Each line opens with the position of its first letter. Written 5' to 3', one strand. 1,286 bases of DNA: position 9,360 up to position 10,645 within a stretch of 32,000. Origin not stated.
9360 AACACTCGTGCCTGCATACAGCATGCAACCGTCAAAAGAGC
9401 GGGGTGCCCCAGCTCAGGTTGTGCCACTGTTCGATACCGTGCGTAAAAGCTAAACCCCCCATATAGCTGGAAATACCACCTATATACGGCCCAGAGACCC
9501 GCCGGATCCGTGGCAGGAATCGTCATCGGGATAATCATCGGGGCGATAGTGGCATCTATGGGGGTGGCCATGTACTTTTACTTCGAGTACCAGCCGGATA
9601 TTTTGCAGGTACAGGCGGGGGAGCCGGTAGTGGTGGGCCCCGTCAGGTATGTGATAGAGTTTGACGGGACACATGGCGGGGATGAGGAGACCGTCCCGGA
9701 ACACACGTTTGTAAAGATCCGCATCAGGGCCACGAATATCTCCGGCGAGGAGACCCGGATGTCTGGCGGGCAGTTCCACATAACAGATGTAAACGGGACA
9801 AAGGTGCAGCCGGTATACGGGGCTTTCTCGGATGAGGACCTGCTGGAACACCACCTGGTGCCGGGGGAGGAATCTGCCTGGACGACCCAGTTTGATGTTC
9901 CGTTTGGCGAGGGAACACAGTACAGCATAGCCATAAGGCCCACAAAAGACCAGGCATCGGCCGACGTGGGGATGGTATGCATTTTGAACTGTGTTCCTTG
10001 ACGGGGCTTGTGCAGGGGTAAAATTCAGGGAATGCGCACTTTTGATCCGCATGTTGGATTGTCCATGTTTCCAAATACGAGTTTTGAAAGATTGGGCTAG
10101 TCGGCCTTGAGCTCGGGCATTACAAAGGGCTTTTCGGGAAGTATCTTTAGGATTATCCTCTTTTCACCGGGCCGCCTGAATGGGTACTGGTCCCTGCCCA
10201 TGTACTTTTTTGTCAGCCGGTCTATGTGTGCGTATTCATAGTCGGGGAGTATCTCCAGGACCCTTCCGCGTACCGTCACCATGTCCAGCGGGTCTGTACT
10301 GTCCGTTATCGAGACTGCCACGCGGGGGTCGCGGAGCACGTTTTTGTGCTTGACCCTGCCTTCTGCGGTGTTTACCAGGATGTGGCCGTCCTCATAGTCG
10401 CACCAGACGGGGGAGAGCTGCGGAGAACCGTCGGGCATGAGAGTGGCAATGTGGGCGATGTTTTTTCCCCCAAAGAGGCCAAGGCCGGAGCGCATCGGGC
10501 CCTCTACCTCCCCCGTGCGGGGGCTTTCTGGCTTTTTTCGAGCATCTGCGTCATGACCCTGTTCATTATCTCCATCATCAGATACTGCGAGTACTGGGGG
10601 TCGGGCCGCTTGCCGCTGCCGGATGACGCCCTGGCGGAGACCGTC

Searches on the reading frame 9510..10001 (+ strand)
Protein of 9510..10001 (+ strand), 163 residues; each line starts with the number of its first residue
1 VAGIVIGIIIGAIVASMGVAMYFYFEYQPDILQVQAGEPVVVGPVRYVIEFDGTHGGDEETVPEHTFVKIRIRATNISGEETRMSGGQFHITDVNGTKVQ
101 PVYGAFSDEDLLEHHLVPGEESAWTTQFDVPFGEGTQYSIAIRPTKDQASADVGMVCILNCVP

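Call 61: search_protein_families(library=pfam, proteins=[window:9510-10001:+], max_evalue=0.001)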
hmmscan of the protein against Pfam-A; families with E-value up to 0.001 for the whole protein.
window:9510-10001:+ (163 aa): 1 family
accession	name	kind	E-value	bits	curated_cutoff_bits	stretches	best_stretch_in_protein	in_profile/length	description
PF11611.13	DUF4352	-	1e-07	32.7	25.9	1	36-142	3-112/122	Domain of unknown function (DUF4352)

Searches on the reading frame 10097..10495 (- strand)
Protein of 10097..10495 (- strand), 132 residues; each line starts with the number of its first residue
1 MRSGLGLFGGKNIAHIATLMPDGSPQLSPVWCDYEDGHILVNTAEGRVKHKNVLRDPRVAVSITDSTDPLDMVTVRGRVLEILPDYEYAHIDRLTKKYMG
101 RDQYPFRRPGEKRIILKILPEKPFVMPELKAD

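Call 11: find_encoding_contigs(protein=window:10097-10495:-, flank=10000, max_places=6)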
Protein window:10097-10495:- (132 aa): no gene with exactly this product is on record in the collection.

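Call 61: search_protein_families(library=pfam, proteins=[window:10097-10495:-], max_evalue=0.001)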
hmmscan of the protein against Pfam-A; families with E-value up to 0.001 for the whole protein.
window:10097-10495:- (132 aa): 1 family
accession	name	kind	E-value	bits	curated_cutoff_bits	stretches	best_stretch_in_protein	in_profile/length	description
PF01243.27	PNPOx_N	-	1.7e-12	48.2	28.1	1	11-121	12-114/120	Pyridoxamine 5'-phosphate oxidase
